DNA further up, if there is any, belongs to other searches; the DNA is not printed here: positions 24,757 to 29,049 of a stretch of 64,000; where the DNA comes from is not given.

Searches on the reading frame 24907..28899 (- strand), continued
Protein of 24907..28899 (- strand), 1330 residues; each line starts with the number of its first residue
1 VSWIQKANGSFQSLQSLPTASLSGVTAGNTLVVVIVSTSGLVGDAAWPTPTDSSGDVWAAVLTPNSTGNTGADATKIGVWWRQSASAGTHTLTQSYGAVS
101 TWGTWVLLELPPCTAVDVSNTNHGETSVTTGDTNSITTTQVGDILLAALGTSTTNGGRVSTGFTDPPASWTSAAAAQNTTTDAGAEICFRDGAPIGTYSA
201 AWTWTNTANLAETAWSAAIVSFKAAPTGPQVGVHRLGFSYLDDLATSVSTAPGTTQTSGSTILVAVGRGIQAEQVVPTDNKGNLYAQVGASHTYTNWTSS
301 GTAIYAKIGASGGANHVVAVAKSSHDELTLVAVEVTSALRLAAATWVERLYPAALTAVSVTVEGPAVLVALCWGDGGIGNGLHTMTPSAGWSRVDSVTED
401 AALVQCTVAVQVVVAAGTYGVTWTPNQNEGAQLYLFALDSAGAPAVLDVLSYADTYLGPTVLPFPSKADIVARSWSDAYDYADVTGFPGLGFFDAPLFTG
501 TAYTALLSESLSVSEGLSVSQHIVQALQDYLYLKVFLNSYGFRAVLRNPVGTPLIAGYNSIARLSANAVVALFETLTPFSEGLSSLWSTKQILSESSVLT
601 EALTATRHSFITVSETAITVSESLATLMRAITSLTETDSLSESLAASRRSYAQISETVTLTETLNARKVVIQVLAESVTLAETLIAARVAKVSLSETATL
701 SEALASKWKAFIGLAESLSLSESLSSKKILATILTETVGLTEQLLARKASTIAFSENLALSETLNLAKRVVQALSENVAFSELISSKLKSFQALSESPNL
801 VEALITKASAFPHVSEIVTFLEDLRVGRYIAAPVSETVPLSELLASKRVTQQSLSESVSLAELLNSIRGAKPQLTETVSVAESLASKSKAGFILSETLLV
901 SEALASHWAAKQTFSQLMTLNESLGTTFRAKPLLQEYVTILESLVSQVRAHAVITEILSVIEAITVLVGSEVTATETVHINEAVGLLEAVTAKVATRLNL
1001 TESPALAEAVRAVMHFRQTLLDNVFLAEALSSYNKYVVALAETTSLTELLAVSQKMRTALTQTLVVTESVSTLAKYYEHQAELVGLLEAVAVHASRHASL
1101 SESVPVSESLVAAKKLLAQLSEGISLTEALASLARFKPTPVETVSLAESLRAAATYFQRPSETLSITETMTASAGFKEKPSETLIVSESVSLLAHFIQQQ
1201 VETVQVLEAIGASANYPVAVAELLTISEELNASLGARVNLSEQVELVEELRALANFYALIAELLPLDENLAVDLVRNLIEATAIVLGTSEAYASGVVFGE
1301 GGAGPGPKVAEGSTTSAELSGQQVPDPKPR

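Call 96: get_annotated_region(hit=H5, flank=10000)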
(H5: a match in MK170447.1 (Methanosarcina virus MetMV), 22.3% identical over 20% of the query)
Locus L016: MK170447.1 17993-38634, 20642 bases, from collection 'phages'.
description: Methanosarcina virus MetMV, complete genome.
organism: Methanosarcina virus MetMV (NCBI taxid 2488574)
taxonomy: Viruses; Duplodnaviria; Heunggongvirae; Uroviricota; Caudoviricetes
host: Methanosarcina sp.; source: -; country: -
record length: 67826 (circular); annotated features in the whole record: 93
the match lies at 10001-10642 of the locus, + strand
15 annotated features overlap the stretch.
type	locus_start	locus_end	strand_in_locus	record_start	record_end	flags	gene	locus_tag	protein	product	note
CDS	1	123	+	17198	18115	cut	-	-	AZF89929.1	hypothetical protein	-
CDS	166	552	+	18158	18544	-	-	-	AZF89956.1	hypothetical protein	-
CDS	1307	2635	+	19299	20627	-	-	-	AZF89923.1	hypothetical protein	-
CDS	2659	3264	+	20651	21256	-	-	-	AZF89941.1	hypothetical protein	-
CDS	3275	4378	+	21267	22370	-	-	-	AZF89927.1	hypothetical protein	-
CDS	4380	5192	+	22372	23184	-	-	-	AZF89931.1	hypothetical protein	-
CDS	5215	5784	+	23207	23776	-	-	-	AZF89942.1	hypothetical protein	-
CDS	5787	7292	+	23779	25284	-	-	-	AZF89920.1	hypothetical protein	-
CDS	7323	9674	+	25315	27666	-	-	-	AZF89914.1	hypothetical protein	-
CDS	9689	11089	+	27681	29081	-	-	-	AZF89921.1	hypothetical protein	-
CDS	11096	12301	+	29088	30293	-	-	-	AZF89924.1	hypothetical protein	-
CDS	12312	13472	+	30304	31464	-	-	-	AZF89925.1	hypothetical protein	-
CDS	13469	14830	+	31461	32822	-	-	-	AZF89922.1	hypothetical protein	-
CDS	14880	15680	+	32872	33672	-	-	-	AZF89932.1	hypothetical protein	-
CDS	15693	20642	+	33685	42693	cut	-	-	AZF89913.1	hypothetical protein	-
